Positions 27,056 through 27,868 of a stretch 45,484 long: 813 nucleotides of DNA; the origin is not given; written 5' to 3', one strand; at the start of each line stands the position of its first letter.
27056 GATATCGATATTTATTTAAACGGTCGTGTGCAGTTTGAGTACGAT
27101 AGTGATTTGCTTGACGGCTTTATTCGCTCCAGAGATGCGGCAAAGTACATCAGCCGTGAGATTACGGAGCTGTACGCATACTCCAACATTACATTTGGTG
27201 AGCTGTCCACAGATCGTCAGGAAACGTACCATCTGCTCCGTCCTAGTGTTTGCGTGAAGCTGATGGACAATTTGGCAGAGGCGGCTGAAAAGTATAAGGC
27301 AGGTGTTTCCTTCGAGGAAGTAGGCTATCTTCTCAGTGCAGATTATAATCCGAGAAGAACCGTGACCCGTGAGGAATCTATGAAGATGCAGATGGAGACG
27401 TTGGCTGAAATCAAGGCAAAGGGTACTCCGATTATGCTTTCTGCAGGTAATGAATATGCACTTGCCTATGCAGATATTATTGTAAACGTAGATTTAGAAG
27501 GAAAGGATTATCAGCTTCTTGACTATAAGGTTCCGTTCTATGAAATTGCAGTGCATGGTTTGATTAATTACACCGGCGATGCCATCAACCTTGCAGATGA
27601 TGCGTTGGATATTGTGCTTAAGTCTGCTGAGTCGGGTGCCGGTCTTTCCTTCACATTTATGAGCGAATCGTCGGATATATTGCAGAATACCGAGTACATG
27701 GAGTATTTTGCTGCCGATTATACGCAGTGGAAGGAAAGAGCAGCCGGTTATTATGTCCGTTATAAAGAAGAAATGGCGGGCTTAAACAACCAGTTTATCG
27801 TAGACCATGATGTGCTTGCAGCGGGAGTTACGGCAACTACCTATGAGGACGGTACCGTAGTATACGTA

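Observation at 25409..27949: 846-aa lipoprotein: candidate unclassified carbohydrate-active enzyme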

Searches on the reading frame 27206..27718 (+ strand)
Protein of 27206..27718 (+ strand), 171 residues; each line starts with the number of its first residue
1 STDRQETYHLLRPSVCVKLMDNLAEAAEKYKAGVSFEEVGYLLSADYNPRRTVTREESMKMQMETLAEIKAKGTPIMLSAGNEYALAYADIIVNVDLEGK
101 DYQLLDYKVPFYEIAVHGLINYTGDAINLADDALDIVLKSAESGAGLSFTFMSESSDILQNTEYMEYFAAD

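Call 52: search_solved_structures(query=A5, max_evalue=10, show_alignments=5)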
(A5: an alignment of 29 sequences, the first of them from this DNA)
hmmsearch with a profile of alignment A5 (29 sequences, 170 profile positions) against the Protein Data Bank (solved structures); distinct sequences matched with E-value up to 10: 6.
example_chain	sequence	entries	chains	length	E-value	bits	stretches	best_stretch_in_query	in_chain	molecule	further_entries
6jsh_C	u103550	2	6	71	0.2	14.6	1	42-94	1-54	Fatty acid synthase subunit alpha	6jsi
1q1v_A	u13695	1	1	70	0.21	14.5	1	16-69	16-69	DEK protein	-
8bxj_A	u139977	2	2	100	0.85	12.5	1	65-109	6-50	Copper ABC transporter substrate-binding protein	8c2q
1bf6_A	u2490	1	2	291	1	12.3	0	54-95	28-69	PHOSPHOTRIESTERASE HOMOLOGY PROTEIN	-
4lef_C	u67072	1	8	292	1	12.3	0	54-95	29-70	Phosphotriesterase homology protein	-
8whn_A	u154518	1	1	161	1.4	11.9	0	18-75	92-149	Ribophorin 1 superfamily protein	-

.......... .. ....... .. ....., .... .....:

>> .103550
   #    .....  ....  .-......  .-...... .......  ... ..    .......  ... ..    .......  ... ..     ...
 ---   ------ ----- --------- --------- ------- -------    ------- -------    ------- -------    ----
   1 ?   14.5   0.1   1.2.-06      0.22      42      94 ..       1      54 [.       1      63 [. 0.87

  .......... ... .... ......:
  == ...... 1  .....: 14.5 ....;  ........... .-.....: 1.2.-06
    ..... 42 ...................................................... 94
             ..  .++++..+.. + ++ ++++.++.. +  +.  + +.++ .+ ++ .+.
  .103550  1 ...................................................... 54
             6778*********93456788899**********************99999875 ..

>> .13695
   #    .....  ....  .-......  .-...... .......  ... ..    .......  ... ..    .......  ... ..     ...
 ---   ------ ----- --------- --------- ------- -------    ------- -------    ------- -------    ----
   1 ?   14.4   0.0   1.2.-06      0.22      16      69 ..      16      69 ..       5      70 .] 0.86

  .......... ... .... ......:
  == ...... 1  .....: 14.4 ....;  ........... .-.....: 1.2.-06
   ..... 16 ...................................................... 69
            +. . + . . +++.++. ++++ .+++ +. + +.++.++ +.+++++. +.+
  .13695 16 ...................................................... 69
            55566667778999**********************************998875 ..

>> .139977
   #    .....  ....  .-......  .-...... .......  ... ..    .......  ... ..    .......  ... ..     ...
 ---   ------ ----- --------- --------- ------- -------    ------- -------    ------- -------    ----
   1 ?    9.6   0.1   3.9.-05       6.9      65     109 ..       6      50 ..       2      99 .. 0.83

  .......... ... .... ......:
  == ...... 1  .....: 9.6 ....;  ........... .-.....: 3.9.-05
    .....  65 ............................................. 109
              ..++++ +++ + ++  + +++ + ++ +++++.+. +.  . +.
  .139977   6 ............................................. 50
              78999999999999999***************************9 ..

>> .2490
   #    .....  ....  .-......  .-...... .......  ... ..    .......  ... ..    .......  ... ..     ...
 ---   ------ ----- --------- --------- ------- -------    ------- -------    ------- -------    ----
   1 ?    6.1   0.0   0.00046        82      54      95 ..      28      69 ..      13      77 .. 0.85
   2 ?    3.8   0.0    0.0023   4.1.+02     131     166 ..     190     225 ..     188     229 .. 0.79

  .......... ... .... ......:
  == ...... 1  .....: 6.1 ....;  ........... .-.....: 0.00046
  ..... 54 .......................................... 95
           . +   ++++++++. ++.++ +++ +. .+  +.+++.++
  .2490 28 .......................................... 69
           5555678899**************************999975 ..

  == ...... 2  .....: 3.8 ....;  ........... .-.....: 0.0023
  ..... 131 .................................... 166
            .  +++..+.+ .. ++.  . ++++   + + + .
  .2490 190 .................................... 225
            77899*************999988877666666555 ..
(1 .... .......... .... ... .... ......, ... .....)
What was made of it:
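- A sub-profile of the catalytic half of the barrel finds no glycosidase in the PDB (call 52).
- Tried and rejected: A profile of the catalytic half of the barrel only (residues 600-770) found no glycosidase in the PDB (call 52).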
